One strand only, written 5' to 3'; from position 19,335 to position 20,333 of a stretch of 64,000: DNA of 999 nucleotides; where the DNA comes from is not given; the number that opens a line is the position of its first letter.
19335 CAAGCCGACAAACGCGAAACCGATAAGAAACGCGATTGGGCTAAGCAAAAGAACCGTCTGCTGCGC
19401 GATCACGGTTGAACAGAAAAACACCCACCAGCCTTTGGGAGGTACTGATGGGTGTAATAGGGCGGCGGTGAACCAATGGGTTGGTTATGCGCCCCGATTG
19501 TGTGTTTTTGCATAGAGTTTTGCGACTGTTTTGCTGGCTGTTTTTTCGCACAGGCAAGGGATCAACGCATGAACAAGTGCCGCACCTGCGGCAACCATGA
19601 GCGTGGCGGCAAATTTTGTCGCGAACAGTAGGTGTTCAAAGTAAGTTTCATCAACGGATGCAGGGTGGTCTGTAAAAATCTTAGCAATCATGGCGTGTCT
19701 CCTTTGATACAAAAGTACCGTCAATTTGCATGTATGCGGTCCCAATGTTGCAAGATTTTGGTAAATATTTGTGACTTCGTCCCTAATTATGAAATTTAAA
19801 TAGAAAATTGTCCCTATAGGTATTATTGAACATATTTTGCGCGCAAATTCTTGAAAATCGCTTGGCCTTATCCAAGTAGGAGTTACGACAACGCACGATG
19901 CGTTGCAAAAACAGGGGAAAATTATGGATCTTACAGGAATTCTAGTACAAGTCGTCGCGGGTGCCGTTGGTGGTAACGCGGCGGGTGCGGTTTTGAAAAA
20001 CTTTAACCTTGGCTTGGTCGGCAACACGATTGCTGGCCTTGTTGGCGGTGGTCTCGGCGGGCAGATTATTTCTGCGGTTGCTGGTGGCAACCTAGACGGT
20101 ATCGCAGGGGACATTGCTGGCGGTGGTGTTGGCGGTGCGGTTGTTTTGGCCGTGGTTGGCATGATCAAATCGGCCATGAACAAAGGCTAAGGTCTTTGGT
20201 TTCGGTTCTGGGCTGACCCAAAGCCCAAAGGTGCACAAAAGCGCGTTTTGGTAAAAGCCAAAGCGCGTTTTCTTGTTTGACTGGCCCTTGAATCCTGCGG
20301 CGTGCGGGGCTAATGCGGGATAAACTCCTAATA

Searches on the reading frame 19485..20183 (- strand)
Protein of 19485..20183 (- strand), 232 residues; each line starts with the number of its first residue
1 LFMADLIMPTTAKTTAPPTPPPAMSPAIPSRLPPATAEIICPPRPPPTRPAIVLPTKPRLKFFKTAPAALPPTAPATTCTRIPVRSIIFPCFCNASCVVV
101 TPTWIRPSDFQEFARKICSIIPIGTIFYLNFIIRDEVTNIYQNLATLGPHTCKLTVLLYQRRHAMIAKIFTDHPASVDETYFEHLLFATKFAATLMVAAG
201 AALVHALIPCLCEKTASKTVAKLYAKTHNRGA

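Call 72: search_protein_families(library=pfam, proteins=[window:19485-20183:-], max_evalue=0.01)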
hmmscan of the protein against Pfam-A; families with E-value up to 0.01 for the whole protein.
window:19485-20183:- (232 aa): 1 family
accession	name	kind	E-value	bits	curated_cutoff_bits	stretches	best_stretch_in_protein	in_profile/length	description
PF19883.4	DUF6356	-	4e-26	91.4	24.4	1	168-229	2-63/64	Family of unknown function (DUF6356)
